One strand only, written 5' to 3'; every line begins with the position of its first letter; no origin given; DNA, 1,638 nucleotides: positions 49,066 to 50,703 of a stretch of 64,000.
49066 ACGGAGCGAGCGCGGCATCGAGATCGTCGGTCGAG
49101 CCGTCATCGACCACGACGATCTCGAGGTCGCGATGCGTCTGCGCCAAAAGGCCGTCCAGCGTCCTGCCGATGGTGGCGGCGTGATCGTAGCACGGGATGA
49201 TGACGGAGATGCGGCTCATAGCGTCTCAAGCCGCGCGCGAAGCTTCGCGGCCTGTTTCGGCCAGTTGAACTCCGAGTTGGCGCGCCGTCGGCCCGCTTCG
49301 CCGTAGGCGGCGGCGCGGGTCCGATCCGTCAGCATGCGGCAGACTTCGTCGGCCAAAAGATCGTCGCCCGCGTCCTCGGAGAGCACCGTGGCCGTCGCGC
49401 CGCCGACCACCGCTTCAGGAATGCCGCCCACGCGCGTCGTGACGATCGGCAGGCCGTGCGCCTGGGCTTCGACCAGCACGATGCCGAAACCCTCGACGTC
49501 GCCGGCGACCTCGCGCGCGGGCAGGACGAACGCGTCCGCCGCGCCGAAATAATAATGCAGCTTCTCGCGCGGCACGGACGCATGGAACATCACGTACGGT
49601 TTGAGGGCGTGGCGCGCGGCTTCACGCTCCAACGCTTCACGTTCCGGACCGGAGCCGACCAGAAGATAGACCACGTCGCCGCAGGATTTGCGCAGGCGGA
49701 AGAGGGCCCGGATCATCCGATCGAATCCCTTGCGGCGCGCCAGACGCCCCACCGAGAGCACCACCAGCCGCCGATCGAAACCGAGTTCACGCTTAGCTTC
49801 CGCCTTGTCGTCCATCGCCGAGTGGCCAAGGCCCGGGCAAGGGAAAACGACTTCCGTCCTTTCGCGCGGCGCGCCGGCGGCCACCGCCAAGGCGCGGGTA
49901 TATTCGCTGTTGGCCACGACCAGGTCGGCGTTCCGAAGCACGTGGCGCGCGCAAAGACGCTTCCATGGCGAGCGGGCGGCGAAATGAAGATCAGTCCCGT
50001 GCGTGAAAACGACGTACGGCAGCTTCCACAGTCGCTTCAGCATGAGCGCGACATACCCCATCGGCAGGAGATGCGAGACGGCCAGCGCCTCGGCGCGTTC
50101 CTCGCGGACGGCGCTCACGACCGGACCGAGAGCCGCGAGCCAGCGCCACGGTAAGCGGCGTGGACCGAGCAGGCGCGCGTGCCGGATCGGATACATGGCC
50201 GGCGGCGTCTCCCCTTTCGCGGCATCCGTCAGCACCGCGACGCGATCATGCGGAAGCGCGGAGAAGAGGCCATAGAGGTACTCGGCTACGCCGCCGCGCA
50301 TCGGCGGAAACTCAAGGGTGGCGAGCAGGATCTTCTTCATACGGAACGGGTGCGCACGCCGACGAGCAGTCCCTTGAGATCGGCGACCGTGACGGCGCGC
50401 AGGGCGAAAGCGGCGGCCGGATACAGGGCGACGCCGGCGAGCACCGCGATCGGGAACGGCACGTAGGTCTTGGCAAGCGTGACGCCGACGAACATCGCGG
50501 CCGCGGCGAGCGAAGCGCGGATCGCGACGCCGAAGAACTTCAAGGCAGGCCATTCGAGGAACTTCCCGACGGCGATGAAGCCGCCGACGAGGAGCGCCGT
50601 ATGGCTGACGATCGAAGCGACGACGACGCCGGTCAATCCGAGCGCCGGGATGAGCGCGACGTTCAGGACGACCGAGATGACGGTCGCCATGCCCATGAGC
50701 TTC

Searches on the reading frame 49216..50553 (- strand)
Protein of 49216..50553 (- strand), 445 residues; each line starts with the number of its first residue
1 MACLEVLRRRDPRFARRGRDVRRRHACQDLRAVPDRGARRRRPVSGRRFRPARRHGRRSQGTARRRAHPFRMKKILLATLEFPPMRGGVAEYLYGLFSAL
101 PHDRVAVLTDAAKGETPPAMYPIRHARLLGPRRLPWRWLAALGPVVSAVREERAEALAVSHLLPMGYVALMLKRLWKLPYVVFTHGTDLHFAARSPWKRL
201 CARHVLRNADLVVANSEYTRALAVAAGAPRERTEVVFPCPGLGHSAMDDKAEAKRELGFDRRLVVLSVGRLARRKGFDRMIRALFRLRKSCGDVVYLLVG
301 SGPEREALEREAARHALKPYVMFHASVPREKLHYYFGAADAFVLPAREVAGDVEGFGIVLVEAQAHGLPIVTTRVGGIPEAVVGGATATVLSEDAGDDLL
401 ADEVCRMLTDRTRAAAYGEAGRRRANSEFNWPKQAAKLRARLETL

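Call 47: find_encoding_contigs(protein=window:49216-50553:-, flank=10000, max_places=1)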
Protein window:49216-50553:- (445 aa): no gene with exactly this product is on record in the collection.
